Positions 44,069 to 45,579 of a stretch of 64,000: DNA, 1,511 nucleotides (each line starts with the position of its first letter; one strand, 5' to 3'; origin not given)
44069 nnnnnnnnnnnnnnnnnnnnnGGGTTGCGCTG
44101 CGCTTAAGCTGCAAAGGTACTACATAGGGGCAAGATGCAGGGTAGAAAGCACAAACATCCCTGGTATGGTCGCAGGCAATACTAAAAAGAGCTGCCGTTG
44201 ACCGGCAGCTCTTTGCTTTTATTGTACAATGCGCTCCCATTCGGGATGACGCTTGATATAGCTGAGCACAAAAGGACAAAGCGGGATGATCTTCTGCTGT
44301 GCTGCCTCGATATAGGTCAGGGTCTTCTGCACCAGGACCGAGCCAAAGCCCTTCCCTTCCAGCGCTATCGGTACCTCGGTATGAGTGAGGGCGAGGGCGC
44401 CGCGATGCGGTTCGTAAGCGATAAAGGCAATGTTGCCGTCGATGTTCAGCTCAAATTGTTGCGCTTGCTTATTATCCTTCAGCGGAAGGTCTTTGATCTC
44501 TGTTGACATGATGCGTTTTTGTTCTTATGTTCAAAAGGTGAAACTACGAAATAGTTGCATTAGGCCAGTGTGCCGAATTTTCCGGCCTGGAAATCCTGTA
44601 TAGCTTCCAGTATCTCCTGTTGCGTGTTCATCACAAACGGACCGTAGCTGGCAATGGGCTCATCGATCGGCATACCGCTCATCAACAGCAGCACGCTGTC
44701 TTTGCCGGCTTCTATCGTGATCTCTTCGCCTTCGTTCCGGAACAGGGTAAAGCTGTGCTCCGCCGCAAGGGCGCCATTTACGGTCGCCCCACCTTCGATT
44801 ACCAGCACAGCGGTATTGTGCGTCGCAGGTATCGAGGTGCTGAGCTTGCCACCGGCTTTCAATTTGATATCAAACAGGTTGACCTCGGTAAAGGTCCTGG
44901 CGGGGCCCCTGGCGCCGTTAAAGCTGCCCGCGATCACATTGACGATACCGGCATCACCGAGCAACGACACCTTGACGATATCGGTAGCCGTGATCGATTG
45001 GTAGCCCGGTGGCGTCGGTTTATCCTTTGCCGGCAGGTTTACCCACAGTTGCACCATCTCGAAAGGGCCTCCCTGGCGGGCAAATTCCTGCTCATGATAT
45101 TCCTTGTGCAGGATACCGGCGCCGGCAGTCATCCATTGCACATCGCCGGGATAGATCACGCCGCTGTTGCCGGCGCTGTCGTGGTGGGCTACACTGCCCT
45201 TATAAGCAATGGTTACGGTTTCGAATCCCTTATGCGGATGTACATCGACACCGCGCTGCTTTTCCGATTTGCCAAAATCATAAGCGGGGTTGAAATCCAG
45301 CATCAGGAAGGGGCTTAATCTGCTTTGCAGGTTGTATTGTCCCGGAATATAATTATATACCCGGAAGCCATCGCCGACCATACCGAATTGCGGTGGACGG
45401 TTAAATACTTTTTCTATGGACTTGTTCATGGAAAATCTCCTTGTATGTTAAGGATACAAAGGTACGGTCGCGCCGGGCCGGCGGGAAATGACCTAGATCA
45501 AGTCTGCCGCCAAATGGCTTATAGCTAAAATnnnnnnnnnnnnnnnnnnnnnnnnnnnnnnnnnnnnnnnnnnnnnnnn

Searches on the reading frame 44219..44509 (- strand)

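Call 3: search_protein_families(library=pfam, proteins=[window:44219-44509:-], max_evalue=0.01)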
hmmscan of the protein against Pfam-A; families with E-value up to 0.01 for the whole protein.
window:44219-44509:- (96 aa): 1 family
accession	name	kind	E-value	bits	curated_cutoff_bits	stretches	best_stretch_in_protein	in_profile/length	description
PF14542.12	Acetyltransf_CG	-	1.3e-24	86.5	30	1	18-93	1-79/80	GCN5-related N-acetyl-transferase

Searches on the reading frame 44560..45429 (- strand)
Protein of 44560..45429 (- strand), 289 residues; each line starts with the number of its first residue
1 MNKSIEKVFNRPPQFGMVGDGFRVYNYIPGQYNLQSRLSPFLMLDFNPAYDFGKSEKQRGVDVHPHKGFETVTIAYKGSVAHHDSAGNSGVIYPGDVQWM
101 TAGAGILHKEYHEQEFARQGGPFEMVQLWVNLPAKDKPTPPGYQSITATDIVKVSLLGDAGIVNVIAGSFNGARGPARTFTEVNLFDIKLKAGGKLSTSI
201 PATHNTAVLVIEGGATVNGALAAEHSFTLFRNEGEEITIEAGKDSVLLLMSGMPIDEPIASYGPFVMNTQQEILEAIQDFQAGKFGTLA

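Call 3: search_protein_families(library=pfam, proteins=[window:44560-45429:-], max_evalue=0.01)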
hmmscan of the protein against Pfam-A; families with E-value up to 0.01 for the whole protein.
window:44560-45429:- (289 aa): 3 families
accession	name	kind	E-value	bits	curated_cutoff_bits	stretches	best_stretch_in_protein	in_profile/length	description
PF02678.22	Pirin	-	4.9e-31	107.4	26.1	1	22-130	2-108/108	Pirin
PF05726.19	Pirin_C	-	8.3e-30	103.7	27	1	186-286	2-103/103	Pirin C-terminal cupin domain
PF17954.7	Pirin_C_2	-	0.00045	20.8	22.9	1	169-250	4-84/86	Quercetinase C-terminal cupin domain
